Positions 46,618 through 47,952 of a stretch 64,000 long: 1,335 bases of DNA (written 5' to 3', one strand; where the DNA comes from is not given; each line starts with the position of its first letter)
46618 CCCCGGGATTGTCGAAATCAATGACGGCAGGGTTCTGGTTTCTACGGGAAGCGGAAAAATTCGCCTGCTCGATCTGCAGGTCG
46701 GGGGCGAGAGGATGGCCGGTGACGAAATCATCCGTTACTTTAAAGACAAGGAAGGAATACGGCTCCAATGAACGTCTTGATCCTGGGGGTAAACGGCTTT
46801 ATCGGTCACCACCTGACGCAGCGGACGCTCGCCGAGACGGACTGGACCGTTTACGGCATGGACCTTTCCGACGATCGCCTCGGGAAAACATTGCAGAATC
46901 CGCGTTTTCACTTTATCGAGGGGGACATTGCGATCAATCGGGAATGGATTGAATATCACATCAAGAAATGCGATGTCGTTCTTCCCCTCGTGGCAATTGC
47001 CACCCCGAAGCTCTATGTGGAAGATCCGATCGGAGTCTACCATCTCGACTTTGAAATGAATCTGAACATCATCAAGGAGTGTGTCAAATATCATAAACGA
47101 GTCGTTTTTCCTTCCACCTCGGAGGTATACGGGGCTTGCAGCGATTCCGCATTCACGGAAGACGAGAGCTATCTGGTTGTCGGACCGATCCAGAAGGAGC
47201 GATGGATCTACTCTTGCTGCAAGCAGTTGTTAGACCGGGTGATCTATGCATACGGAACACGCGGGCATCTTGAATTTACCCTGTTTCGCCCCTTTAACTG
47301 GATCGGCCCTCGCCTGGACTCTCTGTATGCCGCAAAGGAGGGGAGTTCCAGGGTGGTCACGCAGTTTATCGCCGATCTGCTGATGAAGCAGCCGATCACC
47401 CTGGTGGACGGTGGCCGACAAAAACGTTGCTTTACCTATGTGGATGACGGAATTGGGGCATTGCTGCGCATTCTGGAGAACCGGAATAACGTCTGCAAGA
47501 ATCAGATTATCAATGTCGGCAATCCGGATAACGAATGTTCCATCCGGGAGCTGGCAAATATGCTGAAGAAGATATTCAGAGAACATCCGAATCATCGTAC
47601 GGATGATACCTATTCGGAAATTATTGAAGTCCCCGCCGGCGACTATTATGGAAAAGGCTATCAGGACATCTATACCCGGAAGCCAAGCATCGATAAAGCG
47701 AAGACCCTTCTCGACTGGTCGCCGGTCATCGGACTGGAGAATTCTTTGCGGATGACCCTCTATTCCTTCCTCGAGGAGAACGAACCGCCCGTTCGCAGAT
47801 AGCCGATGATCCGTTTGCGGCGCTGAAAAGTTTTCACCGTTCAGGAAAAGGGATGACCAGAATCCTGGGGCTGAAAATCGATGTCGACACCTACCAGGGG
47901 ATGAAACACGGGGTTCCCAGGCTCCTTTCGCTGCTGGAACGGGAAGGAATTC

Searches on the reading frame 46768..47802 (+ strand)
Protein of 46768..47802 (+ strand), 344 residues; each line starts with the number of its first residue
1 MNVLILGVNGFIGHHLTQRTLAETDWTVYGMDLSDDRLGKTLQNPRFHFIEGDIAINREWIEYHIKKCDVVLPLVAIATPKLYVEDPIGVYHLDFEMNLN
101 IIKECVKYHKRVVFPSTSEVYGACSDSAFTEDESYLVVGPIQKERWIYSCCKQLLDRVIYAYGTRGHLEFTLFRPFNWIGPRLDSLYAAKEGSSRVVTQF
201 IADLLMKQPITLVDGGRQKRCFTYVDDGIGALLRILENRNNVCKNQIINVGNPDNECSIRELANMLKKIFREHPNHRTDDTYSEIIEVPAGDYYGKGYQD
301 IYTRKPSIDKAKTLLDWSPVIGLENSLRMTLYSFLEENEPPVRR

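Call 56: search_protein_families(library=pfam, proteins=[window:46768-47802:+], max_evalue=0.00001)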
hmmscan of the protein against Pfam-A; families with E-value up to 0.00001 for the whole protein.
window:46768-47802:+ (344 aa): 2 families
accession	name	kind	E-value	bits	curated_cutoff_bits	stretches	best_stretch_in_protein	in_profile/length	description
PF01370.27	Epimerase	-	2.2e-45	155.4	20.9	1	3-251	1-240/240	NAD dependent epimerase/dehydratase family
PF16363.11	GDP_Man_Dehyd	-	6.5e-26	92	27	1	4-329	1-331/332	GDP-mannose 4,6 dehydratase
